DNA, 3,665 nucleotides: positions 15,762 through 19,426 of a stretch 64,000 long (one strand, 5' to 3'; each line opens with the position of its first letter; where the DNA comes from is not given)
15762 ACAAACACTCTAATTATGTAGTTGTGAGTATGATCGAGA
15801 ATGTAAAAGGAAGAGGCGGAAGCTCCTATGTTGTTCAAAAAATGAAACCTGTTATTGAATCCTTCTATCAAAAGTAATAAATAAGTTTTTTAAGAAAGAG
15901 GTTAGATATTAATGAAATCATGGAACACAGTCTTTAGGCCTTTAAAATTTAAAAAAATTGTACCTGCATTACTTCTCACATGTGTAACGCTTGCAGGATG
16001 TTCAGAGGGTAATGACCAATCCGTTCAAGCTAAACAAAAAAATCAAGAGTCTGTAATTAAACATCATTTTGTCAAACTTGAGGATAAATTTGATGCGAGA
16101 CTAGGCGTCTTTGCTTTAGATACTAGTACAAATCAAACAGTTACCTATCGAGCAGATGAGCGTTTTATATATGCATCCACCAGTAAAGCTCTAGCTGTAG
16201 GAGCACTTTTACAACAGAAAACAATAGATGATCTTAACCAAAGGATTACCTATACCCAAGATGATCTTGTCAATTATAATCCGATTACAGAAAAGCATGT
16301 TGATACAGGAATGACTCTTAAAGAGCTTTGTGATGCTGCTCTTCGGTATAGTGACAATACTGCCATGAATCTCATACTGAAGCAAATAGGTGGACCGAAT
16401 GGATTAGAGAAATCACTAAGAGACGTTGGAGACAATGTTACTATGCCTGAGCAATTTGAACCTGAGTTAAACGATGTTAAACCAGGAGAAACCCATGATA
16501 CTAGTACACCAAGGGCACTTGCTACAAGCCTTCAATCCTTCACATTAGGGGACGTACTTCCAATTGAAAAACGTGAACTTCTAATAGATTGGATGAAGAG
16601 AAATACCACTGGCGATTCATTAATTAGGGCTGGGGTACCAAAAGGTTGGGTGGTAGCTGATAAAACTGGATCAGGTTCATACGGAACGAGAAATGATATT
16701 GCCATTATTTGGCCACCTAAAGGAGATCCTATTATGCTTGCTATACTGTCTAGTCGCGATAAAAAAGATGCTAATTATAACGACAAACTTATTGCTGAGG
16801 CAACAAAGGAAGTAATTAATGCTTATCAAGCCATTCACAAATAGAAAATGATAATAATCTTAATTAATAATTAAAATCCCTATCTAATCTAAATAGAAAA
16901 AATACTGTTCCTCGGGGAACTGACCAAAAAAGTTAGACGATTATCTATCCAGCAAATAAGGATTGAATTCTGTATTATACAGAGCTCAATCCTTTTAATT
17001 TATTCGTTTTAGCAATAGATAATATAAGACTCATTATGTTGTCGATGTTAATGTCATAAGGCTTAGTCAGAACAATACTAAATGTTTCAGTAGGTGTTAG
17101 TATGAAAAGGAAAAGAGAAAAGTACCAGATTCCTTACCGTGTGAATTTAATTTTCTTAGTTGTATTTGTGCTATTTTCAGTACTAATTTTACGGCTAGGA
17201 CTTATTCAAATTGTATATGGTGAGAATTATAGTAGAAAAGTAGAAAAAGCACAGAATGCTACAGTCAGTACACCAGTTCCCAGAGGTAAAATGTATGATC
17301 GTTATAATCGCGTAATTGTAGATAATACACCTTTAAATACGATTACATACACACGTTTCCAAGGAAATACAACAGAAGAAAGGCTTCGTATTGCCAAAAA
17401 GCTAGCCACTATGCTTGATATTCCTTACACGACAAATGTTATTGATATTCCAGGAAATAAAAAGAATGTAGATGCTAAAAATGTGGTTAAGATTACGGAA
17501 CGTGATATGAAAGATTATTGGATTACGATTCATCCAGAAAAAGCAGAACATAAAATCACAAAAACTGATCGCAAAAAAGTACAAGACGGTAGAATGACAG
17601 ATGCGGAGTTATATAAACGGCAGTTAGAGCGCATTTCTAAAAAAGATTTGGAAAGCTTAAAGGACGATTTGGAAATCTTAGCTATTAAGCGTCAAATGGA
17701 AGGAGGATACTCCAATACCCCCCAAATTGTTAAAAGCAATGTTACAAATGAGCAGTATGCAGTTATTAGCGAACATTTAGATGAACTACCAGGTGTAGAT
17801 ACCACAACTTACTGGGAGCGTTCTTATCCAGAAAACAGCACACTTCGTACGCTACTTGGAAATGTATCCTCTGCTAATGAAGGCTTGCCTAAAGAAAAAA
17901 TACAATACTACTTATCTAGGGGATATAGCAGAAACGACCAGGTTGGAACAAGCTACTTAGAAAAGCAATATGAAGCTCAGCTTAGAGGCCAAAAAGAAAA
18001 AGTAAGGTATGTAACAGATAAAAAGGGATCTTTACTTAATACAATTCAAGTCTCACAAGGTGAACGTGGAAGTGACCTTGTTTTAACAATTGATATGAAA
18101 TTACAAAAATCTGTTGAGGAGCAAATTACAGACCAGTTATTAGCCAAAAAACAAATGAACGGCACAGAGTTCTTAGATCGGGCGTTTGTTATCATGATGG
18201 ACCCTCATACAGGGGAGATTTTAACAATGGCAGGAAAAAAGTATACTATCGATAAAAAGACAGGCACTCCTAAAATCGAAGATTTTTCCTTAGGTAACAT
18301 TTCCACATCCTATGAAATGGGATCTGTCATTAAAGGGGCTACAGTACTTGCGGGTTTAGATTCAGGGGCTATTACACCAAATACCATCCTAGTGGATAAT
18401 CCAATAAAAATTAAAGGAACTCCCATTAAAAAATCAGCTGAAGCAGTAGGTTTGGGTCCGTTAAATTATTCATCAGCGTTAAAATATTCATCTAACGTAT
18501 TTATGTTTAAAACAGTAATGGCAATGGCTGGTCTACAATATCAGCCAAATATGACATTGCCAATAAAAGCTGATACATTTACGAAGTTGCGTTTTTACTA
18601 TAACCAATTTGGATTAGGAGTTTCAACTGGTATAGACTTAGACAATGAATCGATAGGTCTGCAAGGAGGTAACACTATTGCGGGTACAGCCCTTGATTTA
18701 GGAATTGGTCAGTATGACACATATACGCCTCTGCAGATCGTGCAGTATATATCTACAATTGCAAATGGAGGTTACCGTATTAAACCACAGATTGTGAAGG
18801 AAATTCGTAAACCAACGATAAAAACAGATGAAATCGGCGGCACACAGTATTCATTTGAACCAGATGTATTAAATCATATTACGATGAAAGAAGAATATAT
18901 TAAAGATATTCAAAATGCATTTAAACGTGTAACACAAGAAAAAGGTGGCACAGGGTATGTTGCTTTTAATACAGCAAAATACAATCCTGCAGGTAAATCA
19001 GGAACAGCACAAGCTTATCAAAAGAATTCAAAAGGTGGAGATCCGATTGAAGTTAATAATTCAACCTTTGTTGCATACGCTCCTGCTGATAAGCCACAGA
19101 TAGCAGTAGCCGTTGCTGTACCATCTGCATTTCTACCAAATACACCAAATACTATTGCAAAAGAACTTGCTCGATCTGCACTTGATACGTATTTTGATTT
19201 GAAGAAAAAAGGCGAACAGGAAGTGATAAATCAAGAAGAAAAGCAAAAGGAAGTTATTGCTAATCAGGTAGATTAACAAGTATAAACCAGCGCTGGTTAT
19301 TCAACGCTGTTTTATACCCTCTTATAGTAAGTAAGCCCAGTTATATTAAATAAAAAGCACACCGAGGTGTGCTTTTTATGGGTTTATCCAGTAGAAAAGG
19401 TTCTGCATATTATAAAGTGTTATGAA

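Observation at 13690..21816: mec/bla-like inducible beta-lactam resistance block: MecA_N-type PBP + class A beta-lactamase operon, second class B PBP, convergent blaR1-blaI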

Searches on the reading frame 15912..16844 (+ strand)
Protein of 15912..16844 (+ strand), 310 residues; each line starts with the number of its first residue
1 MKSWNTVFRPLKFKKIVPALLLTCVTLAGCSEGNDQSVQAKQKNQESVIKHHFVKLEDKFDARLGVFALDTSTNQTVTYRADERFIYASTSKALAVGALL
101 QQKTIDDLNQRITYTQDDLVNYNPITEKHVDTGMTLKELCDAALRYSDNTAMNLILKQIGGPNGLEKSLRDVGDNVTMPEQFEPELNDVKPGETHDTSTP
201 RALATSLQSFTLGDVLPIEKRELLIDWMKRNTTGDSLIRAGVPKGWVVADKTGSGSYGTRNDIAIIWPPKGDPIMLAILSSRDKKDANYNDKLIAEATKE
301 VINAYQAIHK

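Call 3: search_protein_families(library=pfam, proteins=[window:15912-16844:+])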
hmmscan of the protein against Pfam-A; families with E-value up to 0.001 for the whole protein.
window:15912-16844:+ (310 aa): 3 families
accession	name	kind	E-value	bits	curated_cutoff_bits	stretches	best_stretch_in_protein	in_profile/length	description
PF13354.11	Beta-lactamase2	-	8.8e-42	143.3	22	1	65-279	1-213/214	Beta-lactamase enzyme family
PF00144.29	Beta-lactamase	-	6.8e-32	111.4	27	1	55-298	3-328/329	Beta-lactamase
PF00905.27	Transpeptidase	-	8.2e-05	22.4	22.1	0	80-176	35-130/299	Penicillin binding protein transpeptidase domain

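Call 4: search_protein_families(library=ncbifam, proteins=[window:15912-16844:+])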
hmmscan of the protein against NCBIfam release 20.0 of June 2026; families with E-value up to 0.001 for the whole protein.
window:15912-16844:+ (310 aa): 101 families (the best 25 are shown)
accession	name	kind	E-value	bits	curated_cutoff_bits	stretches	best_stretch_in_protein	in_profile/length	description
NF012156.1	blaP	exception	3.6e-156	518.9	660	1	8-306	5-303/307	class A beta-lactamase BlaP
NF041270.1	bla_Bcer_III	exception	5.3e-149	495.7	670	1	5-307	4-312/314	class A beta-lactamase BlaIII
NF012167.0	classA_firm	exception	1.1e-137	457.6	427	1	53-305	2-254/255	class A beta-lactamase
NF033060.0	blaBCL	exception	2.2e-131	437.5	600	1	14-305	4-297/301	BCL family class A beta-lactamase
NF033714.1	blaBBI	exception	1.1e-121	406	625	1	16-308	12-302/304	BBI family class A beta-lactamase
NF033096.2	bla1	exception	5.4e-118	393.8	630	1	32-305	34-305/306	class A beta-lactamase Bla1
NF033103.1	bla_class_A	equivalog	1.3e-98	329.3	200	1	54-304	3-256/257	class A beta-lactamase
NF000517.2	blaCBP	exception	2.2e-98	329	650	1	12-305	13-303/308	CBP family penicillin-hydrolyzing class A beta-lactamase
NF000320.3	blaPEN-Bcc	equivalog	9.1e-85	284.6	540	1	25-305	21-299/300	PEN family class A beta-lactamase, Bcc-type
NF033568.1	blaROB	exception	3e-82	276.2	675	1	31-306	28-303/305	ROB family class A beta-lactamase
NF000448.2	blaACI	exception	2.2e-81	273.4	640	1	36-303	20-280/284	ACI family class A beta-lactamase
NF041113.1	blaMAB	exception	4.8e-81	272.2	575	1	24-306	16-288/289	MAB family class A beta-lactamase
NF000323.2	blaFONA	exception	5.2e-80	269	600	1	37-302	25-292/295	FONA family class A beta-lactamase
NF040934.1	blaRAHN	exception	1.3e-79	267.6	590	1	44-305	32-295/295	RAHN family extended-spectrum class A beta-lactamase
NF041143.1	blaPenA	exception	2.5e-79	266.7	640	1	46-303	40-299/302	PEN-A family class A beta-lactamase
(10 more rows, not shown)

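Call 44: search_solved_structures(query=window:15912-16844:+, max_evalue=1e-60)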
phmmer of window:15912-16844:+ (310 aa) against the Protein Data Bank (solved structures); distinct sequences matched with E-value up to 1e-60: 226 (the best 60 are shown).
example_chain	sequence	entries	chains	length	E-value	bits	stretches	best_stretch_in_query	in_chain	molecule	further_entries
1w7f_A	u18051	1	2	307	6.9e-148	494.9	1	8-305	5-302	BETA-LACTAMASE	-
1i2s_A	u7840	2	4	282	3.6e-140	469.5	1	29-305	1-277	BETA-LACTAMASE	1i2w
2wk0_A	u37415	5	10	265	6.5e-137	458.8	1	49-305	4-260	BETA-LACTAMASE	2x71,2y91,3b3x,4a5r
9t9p_B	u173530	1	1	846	2.6e-133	447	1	40-305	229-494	Adenosine receptor A2a,Small exopenicillinase,Green fluorescent protein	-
2blm_A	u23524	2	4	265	4.5e-133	446.2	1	49-305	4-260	BETA-LACTAMASE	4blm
5ghx_A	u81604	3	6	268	1.4e-132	444.6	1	48-305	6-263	Beta-lactamase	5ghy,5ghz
9w2e_A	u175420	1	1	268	1.5e-132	444.5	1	48-305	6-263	Small exopenicillinase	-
4n92_B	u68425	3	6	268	1.6e-132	444.4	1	48-305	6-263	Beta-lactamase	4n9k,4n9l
5zfl_A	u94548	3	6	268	2.8e-132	443.6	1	48-305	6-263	Beta-lactamase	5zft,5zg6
3sh7_A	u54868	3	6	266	5.2e-132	442.7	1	48-305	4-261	Beta-lactamase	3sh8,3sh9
3ly3_A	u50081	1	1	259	2.1e-131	440.8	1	51-304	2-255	Beta-lactamase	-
1mbl_A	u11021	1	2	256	2.4e-131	440.6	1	53-304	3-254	BETA-LACTAMASE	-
3ly4_A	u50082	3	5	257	2.5e-131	440.5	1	51-304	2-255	Beta-lactamase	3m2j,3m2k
6mu9_A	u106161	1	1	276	3.9e-131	439.9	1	41-305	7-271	Beta-lactamase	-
4m3k_A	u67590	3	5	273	4.8e-131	439.6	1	49-305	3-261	Beta-lactamase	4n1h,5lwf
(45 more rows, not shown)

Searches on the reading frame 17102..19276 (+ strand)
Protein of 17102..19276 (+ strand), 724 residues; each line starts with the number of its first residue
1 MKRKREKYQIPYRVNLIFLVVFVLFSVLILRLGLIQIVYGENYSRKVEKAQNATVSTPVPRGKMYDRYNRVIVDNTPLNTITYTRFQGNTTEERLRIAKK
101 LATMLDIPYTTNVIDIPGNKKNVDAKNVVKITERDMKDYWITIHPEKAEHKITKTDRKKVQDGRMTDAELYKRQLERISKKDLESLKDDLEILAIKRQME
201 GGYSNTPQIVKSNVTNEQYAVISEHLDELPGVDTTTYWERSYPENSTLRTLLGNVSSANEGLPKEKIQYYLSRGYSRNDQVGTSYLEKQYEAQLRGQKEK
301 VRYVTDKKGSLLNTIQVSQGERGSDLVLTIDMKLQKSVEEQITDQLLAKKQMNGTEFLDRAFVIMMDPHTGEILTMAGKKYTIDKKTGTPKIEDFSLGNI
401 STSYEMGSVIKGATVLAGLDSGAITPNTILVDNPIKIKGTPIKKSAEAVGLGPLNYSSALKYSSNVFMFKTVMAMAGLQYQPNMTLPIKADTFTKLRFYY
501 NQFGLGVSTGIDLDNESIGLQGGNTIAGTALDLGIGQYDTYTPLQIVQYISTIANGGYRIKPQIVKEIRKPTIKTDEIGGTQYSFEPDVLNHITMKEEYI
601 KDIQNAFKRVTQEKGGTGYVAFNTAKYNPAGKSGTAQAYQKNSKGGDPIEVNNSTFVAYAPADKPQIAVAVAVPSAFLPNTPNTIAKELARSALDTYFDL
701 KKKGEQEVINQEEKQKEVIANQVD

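Call 3: search_protein_families(library=pfam, proteins=[window:17102-19276:+])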
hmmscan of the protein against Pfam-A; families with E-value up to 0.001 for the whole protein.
window:17102-19276:+ (724 aa): 2 families
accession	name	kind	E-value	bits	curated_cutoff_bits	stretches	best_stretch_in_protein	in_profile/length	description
PF00905.27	Transpeptidase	-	5e-64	216.8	22.1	1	362-692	2-296/299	Penicillin binding protein transpeptidase domain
PF03717.20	PBP_dimer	-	6.2e-40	138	24.4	1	57-315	2-179/180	Penicillin-binding Protein dimerisation domain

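Call 4: search_protein_families(library=ncbifam, proteins=[window:17102-19276:+])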
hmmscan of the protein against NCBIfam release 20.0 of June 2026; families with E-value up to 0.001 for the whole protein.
window:17102-19276:+ (724 aa): 12 families
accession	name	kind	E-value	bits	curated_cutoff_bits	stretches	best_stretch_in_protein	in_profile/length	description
NF038278.1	strep_PBP2B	exception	6.8e-145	484.2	975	1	4-698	2-675/678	penicillin-binding protein PBP2B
TIGR03423.1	pbp2_mrdA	equivalog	5.8e-88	295.9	455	2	185-698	97-591/593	penicillin-binding protein 2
TIGR02214.1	spoVD_pbp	equivalog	1.4e-45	155.8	688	2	274-673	159-529/636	stage V sporulation protein D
NF008061.0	PRK10795.1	equivalog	3.3e-29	101.9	962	1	185-673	111-592/634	peptidoglycan DD-transpeptidase MrdA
NF038271.1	strep_PBP2X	exception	6.7e-26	90.7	1050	1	228-703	171-622/750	penicillin-binding protein PBP2X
NF053573.1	PBP2_PenA_Neis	exception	2.2e-19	69.5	1105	2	274-467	180-366/572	peptidoglycan D,D-transpeptidase PBP2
NF011685.0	PRK15105.1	subfamily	5.7e-19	68.1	737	1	274-568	180-449/588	peptidoglycan glycosyltransferase FtsI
NF051842.1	PBP4_5_Efaec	equivalog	5e-11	41.7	700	1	223-660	237-633/668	penicillin-binding protein PBP4(5)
NF051885.1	tranpepglycosPbpC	equivalog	2.4e-08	33.1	900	1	316-466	282-419/632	multimodular transpeptidase-transglycosylase PbpC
TIGR02073.1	PBP_1c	equivalog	5.7e-07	28.5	494.2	1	319-466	236-373/728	penicillin-binding protein 1C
NF000410.1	MECA1_pure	exception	1.3e-05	23.5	1480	1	137-610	137-592/666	PBP2a family beta-lactam-resistant peptidoglycan transpeptidase MecA1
NF008643.0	PRK11636.1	equivalog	0.00072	17.9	1263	0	519-570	549-597/850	peptidoglycan glycosyltransferase/peptidoglycan DD-transpeptidase MrcA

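Call 42: find_homologous_proteins(query=window:17102-19276:+, max_evalue=1e-30)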
Query window:17102-19276:+ (724 aa): 2593 proteins with E <= 1e-30 among 8000 candidates; the best 120 are listed.
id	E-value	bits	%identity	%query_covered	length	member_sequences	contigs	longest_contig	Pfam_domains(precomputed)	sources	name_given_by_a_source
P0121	0.0e+0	1600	100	100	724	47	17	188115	PF03717.21,PF00905.28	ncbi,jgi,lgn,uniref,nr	ncbi:peptidoglycan D,D-transpeptidase FtsI family protein [Priestia megaterium]|jgi:cell division pr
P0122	0.0e+0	1374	84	100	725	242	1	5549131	PF03717.21,PF00905.28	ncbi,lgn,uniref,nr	ncbi:peptidoglycan D,D-transpeptidase FtsI family protein [Priestia megaterium]|uniref:peptidoglycan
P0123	0.0e+0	1212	76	97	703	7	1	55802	PF03717.21,PF00905.28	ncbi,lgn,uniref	ncbi:peptidoglycan D,D-transpeptidase FtsI family protein [Priestia aryabhattai]|uniref:peptidoglyca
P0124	0.0e+0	1182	73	100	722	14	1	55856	PF03717.21,PF00905.28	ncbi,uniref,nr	ncbi:peptidoglycan D,D-transpeptidase FtsI family protein [Priestia megaterium]|uniref:peptidoglycan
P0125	0.0e+0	1171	73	98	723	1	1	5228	PF03717.21,PF00905.28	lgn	-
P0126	0.0e+0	1164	70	98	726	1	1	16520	PF03717.21,PF00905.28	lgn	-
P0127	0.0e+0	1163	70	98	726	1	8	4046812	PF03717.21,PF00905.28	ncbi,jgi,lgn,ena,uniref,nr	ncbi:penicillin-binding protein 2 [Priestia flexa]|jgi:penicillin-binding protein A|uniref:peptidogl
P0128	0.0e+0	1162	70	98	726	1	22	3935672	PF03717.21,PF00905.28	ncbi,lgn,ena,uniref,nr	ncbi:penicillin-binding protein 2 [Priestia flexa]|uniref:serine-type D-Ala-D-Ala carboxypeptidase n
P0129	0.0e+0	1162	70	98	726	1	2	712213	PF03717.21,PF00905.28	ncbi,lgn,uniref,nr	ncbi:peptidoglycan D,D-transpeptidase FtsI family protein [Priestia flexa]|uniref:peptidoglycan D,D-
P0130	0.0e+0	1161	70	98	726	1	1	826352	PF03717.21,PF00905.28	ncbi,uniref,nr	ncbi:peptidoglycan D,D-transpeptidase FtsI family protein [Priestia flexa]|uniref:serine-type D-Ala-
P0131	0.0e+0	1161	70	98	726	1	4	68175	PF03717.21,PF00905.28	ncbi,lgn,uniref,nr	ncbi:penicillin-binding protein 2 [Priestia flexa]|uniref:peptidoglycan D,D-transpeptidase FtsI fami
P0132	0.0e+0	1160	70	98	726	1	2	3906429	PF03717.21,PF00905.28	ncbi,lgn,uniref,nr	ncbi:peptidoglycan D,D-transpeptidase FtsI family protein [Priestia flexa]|uniref:peptidoglycan D,D-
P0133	0.0e+0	1160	70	98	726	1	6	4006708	PF03717.21,PF00905.28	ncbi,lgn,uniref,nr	ncbi:penicillin-binding protein 2 [Priestia flexa]|uniref:peptidoglycan D,D-transpeptidase FtsI fami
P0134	0.0e+0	1160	70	98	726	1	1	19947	PF03717.21,PF00905.28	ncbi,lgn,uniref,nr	ncbi:penicillin-binding protein [Priestia veravalensis]|uniref:serine-type D-Ala-D-Ala carboxypeptid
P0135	0.0e+0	1159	70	98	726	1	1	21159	PF03717.21,PF00905.28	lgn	-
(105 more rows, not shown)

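Call 54: find_encoding_contigs(protein=P0122, flank=5000, max_places=2)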
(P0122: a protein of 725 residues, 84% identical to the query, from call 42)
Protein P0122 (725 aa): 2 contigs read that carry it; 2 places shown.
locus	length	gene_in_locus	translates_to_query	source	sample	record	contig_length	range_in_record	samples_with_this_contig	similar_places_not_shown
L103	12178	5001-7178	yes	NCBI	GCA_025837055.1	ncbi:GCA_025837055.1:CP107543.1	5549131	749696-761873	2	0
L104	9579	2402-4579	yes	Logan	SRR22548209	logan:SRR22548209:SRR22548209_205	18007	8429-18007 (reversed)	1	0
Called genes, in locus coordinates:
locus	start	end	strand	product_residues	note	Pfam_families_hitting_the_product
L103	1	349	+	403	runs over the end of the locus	PF07690:MFS_1, PF00083:Sugar_tr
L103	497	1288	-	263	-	PF06691:DUF1189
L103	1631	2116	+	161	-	PF04306:DUF456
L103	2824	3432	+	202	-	PF00081:Sod_Fe_N, PF02777:Sod_Fe_C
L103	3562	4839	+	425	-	PF07690:MFS_1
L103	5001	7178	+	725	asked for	PF03717:PBP_dimer, PF00905:Transpeptidase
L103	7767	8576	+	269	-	PF02463:SMC_N, PF00005:ABC_tran, PF13304:AAA_21 (faint)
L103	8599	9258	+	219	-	PF01895:PhoU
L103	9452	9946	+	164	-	PF16258:DUF4912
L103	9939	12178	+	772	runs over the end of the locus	PF03065:Glyco_hydro_57, PF08323:Glyco_transf_5, PF20706:GT4-conflict, PF13439:Glyco_transf_4, PF13579:Glyco_trans_4_4, PF00534:Glycos_transf_1, PF13692:Glyco_trans_1_4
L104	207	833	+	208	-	PF00081:Sod_Fe_N, PF02777:Sod_Fe_C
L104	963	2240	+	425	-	PF07690:MFS_1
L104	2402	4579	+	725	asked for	PF03717:PBP_dimer, PF00905:Transpeptidase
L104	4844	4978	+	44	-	-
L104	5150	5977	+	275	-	PF02463:SMC_N, PF00005:ABC_tran, PF13304:AAA_21 (weak)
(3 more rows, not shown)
